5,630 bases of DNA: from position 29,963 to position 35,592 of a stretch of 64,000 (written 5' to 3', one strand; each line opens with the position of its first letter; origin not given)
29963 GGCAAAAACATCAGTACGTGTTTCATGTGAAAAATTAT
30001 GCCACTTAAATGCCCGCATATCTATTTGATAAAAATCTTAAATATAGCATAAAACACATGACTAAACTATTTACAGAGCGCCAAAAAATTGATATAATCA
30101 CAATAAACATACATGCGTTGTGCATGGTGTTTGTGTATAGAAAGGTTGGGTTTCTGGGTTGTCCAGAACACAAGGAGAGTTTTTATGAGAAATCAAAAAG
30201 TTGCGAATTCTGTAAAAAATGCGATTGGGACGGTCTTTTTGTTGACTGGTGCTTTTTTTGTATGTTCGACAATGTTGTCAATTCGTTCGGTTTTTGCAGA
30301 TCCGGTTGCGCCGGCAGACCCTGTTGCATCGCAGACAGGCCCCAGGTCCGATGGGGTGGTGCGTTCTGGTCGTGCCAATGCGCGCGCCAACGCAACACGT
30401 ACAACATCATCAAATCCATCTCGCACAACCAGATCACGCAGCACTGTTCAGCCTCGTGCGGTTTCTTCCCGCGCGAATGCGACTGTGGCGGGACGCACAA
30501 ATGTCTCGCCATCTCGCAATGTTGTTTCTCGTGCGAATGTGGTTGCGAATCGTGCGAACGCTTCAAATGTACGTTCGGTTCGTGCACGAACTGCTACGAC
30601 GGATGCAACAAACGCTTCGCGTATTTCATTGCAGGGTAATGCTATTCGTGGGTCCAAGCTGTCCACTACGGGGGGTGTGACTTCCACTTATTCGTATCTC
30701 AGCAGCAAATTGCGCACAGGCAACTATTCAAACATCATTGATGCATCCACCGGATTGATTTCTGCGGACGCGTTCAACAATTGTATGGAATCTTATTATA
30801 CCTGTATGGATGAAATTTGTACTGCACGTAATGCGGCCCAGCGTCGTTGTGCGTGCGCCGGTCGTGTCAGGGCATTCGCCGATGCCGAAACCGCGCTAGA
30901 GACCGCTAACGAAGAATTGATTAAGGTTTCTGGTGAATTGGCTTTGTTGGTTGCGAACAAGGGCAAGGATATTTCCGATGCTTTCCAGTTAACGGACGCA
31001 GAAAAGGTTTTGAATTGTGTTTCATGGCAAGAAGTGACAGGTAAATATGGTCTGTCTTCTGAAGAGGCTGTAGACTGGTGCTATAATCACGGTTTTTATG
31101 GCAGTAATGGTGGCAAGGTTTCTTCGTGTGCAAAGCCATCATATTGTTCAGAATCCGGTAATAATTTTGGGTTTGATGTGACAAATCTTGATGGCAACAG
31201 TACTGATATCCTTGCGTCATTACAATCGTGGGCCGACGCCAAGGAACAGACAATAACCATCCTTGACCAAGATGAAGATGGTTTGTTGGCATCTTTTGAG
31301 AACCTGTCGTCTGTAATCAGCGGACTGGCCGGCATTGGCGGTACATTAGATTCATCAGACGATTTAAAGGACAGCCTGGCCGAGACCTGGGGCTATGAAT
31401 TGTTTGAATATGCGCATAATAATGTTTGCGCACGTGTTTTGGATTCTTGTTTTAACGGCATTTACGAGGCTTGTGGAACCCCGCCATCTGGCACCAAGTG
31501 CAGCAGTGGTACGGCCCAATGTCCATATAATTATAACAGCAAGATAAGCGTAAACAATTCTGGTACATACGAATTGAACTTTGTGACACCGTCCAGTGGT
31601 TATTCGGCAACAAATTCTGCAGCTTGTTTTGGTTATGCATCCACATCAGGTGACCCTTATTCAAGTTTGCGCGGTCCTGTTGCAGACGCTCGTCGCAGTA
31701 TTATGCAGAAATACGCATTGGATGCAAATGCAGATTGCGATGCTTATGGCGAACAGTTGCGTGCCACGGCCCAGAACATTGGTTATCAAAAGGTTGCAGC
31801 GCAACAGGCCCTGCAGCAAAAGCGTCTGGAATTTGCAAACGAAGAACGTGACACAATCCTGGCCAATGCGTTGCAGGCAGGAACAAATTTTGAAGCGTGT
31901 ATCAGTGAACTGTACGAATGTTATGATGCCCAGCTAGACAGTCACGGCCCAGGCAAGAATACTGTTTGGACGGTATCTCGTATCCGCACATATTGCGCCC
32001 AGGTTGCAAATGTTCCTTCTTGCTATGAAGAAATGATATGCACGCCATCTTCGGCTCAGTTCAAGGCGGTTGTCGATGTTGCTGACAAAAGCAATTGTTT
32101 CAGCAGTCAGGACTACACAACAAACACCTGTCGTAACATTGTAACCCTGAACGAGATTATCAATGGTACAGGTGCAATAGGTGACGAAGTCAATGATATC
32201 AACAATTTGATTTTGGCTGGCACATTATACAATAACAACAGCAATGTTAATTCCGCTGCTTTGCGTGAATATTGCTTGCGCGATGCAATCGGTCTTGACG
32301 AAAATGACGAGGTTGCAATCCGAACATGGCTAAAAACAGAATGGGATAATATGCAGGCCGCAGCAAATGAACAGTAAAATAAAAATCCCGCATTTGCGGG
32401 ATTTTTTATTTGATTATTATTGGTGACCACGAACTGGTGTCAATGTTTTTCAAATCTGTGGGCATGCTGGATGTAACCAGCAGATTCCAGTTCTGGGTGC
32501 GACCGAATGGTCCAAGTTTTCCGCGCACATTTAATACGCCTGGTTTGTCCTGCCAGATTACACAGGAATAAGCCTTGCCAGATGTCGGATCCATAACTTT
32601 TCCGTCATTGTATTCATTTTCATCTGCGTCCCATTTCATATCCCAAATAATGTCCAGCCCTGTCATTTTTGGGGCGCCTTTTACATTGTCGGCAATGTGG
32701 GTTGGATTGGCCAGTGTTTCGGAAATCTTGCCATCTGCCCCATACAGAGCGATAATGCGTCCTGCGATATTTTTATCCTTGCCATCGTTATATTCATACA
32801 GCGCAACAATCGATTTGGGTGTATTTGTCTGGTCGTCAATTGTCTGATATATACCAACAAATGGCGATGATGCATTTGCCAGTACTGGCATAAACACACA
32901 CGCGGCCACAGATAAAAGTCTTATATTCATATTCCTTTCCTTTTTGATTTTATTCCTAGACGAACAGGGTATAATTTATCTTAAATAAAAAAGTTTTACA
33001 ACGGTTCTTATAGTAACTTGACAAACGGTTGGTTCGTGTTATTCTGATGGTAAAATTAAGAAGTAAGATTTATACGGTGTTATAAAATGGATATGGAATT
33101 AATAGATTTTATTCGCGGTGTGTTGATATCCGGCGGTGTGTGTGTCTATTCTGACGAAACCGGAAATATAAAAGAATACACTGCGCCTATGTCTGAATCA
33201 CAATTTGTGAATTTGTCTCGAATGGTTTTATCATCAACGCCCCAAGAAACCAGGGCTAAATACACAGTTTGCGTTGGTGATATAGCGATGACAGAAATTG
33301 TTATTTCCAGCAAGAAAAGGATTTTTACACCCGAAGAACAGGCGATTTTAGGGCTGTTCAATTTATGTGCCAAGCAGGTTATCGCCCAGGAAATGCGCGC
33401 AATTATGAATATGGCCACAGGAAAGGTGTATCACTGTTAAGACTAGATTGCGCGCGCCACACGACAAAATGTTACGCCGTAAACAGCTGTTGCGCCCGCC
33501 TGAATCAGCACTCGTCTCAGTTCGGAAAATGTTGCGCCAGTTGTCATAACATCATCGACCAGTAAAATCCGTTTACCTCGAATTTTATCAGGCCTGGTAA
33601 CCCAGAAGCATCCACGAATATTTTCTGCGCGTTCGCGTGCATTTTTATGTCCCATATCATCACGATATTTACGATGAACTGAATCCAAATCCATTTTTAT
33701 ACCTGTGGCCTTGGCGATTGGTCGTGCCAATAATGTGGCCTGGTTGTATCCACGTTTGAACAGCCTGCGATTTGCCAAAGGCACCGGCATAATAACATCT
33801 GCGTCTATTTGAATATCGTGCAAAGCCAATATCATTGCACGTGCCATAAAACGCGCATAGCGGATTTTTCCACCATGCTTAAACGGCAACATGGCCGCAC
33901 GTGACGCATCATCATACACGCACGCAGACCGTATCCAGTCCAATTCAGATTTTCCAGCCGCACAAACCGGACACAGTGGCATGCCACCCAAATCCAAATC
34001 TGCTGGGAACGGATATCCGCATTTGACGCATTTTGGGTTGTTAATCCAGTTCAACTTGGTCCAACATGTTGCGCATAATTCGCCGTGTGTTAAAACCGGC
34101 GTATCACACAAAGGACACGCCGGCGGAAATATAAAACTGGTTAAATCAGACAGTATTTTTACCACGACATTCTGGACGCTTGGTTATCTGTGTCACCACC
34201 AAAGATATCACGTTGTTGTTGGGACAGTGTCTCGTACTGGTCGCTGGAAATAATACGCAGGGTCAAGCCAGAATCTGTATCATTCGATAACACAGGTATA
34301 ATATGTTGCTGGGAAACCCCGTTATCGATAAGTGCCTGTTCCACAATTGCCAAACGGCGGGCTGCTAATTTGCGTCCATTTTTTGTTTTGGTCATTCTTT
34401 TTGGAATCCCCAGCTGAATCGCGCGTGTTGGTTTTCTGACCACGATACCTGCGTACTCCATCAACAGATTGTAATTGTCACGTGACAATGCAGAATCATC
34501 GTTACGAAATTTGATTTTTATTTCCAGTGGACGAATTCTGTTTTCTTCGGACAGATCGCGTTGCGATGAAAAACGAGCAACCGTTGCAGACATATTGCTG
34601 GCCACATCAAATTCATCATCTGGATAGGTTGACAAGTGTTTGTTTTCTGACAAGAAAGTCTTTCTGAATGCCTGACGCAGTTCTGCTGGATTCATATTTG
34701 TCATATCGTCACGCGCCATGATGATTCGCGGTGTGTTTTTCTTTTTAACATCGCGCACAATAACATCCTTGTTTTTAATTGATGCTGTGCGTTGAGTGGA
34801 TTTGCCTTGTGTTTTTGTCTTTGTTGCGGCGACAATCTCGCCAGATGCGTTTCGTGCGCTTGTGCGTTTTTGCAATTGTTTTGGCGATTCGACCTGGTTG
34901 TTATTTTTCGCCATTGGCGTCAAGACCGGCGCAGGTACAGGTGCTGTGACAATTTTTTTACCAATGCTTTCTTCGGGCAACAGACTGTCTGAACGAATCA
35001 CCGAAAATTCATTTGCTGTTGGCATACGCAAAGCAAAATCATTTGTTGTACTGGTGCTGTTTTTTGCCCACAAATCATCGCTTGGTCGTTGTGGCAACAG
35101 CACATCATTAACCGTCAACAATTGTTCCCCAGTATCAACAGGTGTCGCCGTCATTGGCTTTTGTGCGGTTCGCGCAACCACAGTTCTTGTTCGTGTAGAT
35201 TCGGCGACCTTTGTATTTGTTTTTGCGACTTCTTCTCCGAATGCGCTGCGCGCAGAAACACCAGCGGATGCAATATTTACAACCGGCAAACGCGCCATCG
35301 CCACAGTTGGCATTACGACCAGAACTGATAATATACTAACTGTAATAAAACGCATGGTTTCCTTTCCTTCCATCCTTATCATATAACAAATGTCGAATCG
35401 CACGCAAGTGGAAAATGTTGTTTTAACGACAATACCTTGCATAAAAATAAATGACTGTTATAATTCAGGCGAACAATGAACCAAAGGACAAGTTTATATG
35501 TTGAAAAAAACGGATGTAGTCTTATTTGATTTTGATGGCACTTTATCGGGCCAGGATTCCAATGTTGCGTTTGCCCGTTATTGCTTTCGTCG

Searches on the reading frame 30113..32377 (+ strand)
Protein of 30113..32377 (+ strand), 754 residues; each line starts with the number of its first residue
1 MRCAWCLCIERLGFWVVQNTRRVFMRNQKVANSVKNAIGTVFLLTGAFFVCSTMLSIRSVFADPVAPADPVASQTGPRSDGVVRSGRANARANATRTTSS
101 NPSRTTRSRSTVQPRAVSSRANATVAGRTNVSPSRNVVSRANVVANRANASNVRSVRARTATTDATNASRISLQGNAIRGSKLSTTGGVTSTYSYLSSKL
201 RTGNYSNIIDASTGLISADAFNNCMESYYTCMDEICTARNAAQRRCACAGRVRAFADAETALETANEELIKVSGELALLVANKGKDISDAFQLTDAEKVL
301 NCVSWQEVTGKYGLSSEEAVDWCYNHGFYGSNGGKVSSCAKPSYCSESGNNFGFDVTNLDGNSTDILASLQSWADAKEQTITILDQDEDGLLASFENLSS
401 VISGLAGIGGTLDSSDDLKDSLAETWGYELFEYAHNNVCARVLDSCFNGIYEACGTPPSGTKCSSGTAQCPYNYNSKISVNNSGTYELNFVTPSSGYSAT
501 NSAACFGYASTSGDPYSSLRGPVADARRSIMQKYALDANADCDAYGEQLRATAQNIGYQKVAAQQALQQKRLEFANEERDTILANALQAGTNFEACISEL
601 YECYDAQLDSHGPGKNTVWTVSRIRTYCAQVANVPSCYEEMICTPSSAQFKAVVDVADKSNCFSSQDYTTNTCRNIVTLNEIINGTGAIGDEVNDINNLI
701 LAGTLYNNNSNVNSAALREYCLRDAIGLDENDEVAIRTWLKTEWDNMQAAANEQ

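Call 8: search_protein_families(library=ncbifam, proteins=[window:30113-32377:+], max_evalue=0.01)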
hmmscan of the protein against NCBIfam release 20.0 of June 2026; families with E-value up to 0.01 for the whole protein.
window:30113-32377:+ (754 aa): 1 family
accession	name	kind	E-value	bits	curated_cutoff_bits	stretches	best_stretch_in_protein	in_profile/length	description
NF009835.0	PRK13310.1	equivalog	0.0028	17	380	0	591-693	37-139/303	N-acetylglucosamine kinase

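Call 36: find_homologous_proteins(query=window:30182-32374:+, max_evalue=0.001)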
Query window:30182-32374:+ (731 aa): 1201 proteins with E <= 0.001 among 8000 candidates; the best 120 are listed.
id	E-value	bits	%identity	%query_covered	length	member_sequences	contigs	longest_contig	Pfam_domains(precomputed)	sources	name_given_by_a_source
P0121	0.0e+0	1554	96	100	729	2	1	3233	-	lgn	-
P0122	0.0e+0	1490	92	100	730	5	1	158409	-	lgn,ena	-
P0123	0.0e+0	1489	92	100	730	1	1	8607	-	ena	-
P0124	0.0e+0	1489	92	100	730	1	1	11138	-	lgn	-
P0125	0.0e+0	1484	91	100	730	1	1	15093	-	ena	-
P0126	0.0e+0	1484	91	100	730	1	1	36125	-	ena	-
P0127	0.0e+0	1481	91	100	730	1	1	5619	-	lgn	-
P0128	0.0e+0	1480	91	100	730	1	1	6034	-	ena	-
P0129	0.0e+0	1479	91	100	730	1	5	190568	-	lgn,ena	-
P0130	0.0e+0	1478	91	100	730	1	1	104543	-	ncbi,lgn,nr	ncbi:MAG: hypothetical protein R8M70_01960 [Alphaproteobacteria bacterium]|nr:hypothetical protein [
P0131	0.0e+0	1476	91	100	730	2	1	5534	-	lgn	-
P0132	0.0e+0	1468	90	100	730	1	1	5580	-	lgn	-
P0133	0.0e+0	1451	90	100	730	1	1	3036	-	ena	-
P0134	0.0e+0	1446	90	100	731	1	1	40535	-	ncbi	-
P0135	0.0e+0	1377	86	100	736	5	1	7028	-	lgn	-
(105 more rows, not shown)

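Call 72: predict_structure(alignment_id=A2)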
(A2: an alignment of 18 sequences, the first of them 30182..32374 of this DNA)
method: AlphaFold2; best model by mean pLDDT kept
length: 731 residues; sequences in the alignment: 18
mean_pLDDT: 44.9   pTM: 0.30
mean pLDDT of the five models: 44.9, 43.5, 43.2, 41.4, 40.7
residues with pLDDT >= 90: 0; 70-90: 109; 50-70: 99; < 50: 523
segments of 3 or more residues with pLDDT < 50: 1-210, 212-273, 328-330, 337-523, 525-560, 622-627, 639-649
pLDDT, mean of each block of 10 residues (from residue 1): 30 35 32 25 25 27 26 26 25 25 25 25 29 26 26 28 34 34 40 43 45 45 38 41 39 35 32 57 73 78 59 75 59 54 38 30 32 29 29 32 37 43 41 37 34 32 31 34 33 39 46 44 45 42 44 47 57 80 87 81 72 55 46 51 39 62 69 74 56 71 73 80 86 71
secondary structure, 60 per line:
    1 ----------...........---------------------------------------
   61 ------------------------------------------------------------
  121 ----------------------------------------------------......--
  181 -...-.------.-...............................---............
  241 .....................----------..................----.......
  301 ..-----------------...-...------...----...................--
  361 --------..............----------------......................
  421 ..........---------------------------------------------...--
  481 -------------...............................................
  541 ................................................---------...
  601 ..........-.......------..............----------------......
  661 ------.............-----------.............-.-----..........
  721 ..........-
elements in order (helices of 4 or more, strands of 3 or more residues): H11-21 H173-178 H195-225 H229-261 H272-289 H294-302 H340-358 H369-382 H399-430 H494-588 H598-610 H625-638 H656-660 H667-679 H691-703 H712-730
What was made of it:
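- Tried and rejected: The cys731 structure prediction was too poor to use (call 72), so no fold search was spent on it.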

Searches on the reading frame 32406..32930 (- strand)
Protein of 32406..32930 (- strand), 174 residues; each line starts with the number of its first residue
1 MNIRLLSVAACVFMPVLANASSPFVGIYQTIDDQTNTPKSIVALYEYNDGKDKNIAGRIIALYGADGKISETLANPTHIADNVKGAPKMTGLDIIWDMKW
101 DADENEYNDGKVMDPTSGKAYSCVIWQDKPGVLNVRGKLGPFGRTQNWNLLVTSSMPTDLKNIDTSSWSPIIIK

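Call 15: search_protein_families(library=pfam, proteins=[window:32406-32930:-], max_evalue=0.001)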
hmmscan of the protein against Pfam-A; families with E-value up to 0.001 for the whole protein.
window:32406-32930:- (174 aa): 1 family
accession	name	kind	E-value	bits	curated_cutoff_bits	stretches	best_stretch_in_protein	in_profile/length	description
PF09917.15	DUF2147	-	2e-20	73.9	27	1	26-148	1-110/112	Uncharacterized protein conserved in bacteria (DUF2147)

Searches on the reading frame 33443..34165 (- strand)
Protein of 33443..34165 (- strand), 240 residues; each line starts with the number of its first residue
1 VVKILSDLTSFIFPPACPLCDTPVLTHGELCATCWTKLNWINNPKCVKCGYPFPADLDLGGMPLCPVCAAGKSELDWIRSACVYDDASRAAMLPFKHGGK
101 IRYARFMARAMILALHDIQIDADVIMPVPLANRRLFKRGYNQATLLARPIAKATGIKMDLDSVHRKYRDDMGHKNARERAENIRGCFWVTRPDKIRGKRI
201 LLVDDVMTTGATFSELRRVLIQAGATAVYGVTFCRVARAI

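Call 16: search_protein_families(library=pfam, proteins=[window:33443-34165:-], max_evalue=0.001)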
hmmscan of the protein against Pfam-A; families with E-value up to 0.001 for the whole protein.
window:33443-34165:- (240 aa): 3 families
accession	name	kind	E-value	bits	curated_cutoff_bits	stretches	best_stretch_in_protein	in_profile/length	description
PF18912.6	DZR_2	-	2.8e-14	53.1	27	1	10-68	3-55/56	Double zinc ribbon domain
PF00156.33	Pribosyltran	-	9.6e-08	31.9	26.3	1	144-235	41-125/158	Phosphoribosyl transferase domain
PF12773.13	DZR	-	0.00031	21.3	27.3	0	17-56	1-37/45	Double zinc ribbon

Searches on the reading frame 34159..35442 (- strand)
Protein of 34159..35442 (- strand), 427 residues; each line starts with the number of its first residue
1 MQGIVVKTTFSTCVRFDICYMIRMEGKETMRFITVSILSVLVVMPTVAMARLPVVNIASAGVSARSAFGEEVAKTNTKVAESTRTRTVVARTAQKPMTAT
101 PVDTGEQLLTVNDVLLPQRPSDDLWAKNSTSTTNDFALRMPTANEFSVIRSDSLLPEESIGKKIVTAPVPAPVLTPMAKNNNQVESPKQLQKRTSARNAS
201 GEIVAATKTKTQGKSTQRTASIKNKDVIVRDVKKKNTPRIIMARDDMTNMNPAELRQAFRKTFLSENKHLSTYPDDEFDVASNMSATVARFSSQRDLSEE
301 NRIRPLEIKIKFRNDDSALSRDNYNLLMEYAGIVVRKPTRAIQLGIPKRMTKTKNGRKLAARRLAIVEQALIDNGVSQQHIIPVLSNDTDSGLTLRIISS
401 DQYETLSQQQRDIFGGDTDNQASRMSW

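Call 16: search_protein_families(library=pfam, proteins=[window:34159-35442:-], max_evalue=0.001)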
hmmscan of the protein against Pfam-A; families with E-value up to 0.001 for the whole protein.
window:34159-35442:- (427 aa): 0 families

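Call 75: search_protein_families(library=ncbifam, proteins=[window:34159-35442:-], max_evalue=0.01)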
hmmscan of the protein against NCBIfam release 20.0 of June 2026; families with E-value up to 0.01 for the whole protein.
window:34159-35442:- (427 aa): 2 families
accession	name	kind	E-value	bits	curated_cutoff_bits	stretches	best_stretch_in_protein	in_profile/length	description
NF053611.1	YiaD_Gzip_OmpA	equivalog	0.002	17.8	175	0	306-381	100-176/206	YiaD family glycine zipper/OmpA-like lipoprotein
TIGR03789.1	pdsO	hypoth_equivalog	0.0029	17.3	152.2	1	283-381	116-213/243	sortase-associated OmpA-like protein PdsO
